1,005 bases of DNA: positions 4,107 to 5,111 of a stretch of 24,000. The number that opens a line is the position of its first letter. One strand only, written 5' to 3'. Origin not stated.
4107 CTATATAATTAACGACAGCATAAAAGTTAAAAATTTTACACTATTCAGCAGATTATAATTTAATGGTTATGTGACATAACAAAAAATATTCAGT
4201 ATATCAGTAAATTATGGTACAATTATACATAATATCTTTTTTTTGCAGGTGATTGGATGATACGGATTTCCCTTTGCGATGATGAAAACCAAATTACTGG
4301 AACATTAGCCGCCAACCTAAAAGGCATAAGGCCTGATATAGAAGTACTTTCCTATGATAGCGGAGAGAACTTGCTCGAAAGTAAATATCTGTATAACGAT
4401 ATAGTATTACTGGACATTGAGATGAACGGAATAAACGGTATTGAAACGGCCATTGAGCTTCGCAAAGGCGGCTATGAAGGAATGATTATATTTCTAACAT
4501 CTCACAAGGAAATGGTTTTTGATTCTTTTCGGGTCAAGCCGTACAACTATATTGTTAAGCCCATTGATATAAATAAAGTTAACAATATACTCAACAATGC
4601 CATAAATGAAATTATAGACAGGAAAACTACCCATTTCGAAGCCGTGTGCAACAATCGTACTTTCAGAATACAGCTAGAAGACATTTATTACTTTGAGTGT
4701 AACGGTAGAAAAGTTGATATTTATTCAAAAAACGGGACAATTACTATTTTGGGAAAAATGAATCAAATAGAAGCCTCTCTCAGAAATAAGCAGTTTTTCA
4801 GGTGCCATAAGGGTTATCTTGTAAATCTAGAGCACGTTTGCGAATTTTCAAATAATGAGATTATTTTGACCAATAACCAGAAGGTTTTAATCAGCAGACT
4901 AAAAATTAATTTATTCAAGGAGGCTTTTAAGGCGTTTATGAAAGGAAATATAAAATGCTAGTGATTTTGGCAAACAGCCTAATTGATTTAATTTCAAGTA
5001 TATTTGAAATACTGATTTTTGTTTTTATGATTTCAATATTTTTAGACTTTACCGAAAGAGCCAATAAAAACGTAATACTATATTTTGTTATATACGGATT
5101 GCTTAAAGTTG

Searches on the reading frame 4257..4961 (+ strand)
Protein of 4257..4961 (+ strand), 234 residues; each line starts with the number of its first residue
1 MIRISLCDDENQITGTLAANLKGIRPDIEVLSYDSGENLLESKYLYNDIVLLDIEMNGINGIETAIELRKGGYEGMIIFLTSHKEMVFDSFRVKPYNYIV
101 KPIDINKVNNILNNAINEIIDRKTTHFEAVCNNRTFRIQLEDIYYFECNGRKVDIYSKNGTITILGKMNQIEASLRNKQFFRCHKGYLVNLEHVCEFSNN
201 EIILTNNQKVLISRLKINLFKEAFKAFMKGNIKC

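Call 6: search_protein_families(library=pfam, proteins=[window:4257-4961:+], max_evalue=0.01)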
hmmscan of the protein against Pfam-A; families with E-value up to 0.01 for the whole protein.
window:4257-4961:+ (234 aa): 2 families
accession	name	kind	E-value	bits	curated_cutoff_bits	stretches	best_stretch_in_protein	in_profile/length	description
PF04397.21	LytTR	-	2.1e-23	82.8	22.6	1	134-224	2-97/98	LytTr DNA-binding domain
PF00072.30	Response_reg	-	8.9e-13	48.8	30.2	1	5-111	2-109/111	Response regulator receiver domain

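Call 47: search_protein_families(library=ncbifam, proteins=[window:4257-4961:+], max_evalue=0.1)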
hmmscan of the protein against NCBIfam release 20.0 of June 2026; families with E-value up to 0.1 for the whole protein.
window:4257-4961:+ (234 aa): 55 families (the best 25 are shown)
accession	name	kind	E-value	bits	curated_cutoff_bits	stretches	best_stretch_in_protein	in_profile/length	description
NF008677.0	PRK11697.1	equivalog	1.2e-19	70.6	246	1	1-224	1-235/238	two-component system response regulator BtsR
NF010684.1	PRK14084.1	equivalog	1.2e-15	58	375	2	37-124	40-124/254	response regulator transcription factor LytR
NF053854.1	RespRegPhoBBctds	equivalog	2.6e-11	43.3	270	1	6-143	3-138/225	two-component system response regulator PhoB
NF046049.1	quorum_RR_AgrA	equivalog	8e-11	41.9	400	1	32-207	36-224/238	quorum-sensing response regulator AgrA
NF008469.0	PRK11361.1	equivalog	1.4e-10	40.5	714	1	3-117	6-121/461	acetoacetate metabolism transcriptional regulator AtoC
NF051850.1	RespRegRprY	equivalog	9.4e-09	35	370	1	2-124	5-128/234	response regulator transcription factor RprY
NF040749.1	tetrathio_RR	equivalog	1.2e-08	34.9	290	1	4-124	2-123/191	tetrathionate respiration response regulator TtrR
NF006900.1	PRK09390.1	equivalog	5.2e-08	32.7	255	1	4-124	7-128/203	response regulator FixJ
NF007935.0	PRK10651.1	equivalog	5.8e-08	32.2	250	1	6-115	11-123/216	two-component system response regulator NarL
NF045991.1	RespRegCtrARhodob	equivalog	1.3e-07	31.6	350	1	2-165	1-160/224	response regulator transcription factor CtrA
NF007419.0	PRK09958.1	equivalog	2.8e-07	30.3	251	1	25-89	22-88/204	acid-sensing system DNA-binding response regulator EvgA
TIGR01818.1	ntrC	equivalog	3.9e-07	29.2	558.6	1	6-133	3-131/463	nitrogen regulation protein NR(I)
NF040534.1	resp_reg_YycF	equivalog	1.3e-06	27.8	340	1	3-106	2-105/231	response regulator YycF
NF008176.1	PRK10923.1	equivalog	1.9e-06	26.7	620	1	5-127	7-130/469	nitrogen regulation protein NR(I)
NF041946.1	LuxO_transreg_Vib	equivalog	7.6e-06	25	800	1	27-127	22-123/463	quorum-sensing sigma-54 dependent transcriptional regulator LuxO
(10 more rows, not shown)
